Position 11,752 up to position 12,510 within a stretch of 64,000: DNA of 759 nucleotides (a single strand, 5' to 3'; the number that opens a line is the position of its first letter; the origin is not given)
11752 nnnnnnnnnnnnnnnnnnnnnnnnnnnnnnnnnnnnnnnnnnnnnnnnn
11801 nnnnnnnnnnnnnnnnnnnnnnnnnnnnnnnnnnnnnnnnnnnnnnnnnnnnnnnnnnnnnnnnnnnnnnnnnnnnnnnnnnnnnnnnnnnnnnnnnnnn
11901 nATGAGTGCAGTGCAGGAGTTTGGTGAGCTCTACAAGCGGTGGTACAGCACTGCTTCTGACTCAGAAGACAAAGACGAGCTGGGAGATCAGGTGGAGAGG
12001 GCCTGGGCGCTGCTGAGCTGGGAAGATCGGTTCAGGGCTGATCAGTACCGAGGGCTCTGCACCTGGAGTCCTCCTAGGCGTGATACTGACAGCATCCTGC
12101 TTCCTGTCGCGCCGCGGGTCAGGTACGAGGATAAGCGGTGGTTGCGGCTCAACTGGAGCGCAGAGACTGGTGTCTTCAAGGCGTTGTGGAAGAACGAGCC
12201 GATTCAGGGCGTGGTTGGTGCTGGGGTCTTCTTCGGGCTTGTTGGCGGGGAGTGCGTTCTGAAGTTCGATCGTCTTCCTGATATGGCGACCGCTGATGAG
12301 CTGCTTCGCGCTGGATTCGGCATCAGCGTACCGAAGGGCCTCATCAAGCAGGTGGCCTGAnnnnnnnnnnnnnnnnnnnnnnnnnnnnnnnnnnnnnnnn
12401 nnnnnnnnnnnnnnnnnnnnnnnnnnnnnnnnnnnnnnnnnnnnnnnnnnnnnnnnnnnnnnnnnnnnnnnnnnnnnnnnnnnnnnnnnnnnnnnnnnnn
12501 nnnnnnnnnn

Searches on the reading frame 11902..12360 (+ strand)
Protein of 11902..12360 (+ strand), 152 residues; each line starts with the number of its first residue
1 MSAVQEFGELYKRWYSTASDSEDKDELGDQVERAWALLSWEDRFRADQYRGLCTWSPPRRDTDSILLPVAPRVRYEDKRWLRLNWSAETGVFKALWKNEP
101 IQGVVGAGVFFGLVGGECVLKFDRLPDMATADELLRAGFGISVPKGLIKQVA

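Call 17: search_protein_families(library=pfam, max_evalue=0.01, proteins=[window:11902-12360:+])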
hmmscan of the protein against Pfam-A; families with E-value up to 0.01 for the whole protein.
window:11902-12360:+ (152 aa): 0 families

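Call 19: find_encoding_contigs(protein=window:11902-12360:+, flank=10000, max_places=10)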
Protein window:11902-12360:+ (152 aa): 14 contigs read that carry it; 10 places shown.
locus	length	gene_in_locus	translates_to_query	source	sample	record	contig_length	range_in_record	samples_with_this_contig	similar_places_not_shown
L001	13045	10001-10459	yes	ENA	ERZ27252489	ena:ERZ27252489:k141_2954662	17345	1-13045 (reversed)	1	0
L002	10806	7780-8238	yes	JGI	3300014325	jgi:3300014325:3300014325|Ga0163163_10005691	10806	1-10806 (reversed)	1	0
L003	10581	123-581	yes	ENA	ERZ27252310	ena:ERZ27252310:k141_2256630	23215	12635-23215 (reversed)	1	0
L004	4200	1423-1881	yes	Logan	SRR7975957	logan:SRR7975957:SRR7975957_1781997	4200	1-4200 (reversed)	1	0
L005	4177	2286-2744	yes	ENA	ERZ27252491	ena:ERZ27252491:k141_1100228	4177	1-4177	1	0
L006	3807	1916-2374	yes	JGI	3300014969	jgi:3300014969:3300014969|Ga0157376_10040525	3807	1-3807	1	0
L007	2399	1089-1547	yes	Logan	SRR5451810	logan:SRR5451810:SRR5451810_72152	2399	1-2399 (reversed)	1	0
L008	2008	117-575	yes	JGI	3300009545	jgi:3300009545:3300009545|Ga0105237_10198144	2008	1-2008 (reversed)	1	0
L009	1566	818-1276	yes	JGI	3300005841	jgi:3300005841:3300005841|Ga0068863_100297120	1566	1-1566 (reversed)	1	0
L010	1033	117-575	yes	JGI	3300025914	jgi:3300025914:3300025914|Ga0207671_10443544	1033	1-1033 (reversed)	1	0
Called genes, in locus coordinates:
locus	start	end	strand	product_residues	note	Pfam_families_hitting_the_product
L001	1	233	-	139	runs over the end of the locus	-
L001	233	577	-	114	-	-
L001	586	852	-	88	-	-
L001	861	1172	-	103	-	-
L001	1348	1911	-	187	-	-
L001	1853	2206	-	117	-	-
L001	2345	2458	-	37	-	-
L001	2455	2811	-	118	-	-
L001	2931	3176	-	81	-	-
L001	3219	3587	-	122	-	-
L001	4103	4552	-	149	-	-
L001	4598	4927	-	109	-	-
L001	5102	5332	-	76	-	-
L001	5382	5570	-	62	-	-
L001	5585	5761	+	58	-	-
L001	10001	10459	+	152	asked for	-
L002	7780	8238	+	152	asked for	-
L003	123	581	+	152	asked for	-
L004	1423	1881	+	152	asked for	-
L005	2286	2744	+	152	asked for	-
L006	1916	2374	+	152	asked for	-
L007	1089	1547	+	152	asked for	-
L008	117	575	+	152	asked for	-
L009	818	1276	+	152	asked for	-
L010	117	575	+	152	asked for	-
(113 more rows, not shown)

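Call 22: find_related_loci(query=window:11902-12360:+, collection=viral_contigs, flank=6000)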
Query window:11902-12360:+ (152 aa) in viral_contigs; peptide patterns used: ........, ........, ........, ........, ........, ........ (x = any residue, [..] = any of these).
8 stretches matched a pattern, but none encodes a relative of the query by tblastn (E <= 1e-3).

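Call 31: find_homologous_proteins(query=window:11902-12360:+, max_evalue=0.001)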
Query window:11902-12360:+ (152 aa): 1 proteins with E <= 0.001 among 35 candidates.
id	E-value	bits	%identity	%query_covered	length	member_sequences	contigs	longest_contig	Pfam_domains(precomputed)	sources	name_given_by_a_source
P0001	6.4e-99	346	100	100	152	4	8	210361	-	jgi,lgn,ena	-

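Call 68: search_protein_families(library=phrogs, max_evalue=0.01, proteins=[window:11902-12360:+])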
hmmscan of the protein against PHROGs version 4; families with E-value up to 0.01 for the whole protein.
window:11902-12360:+ (152 aa): 0 families
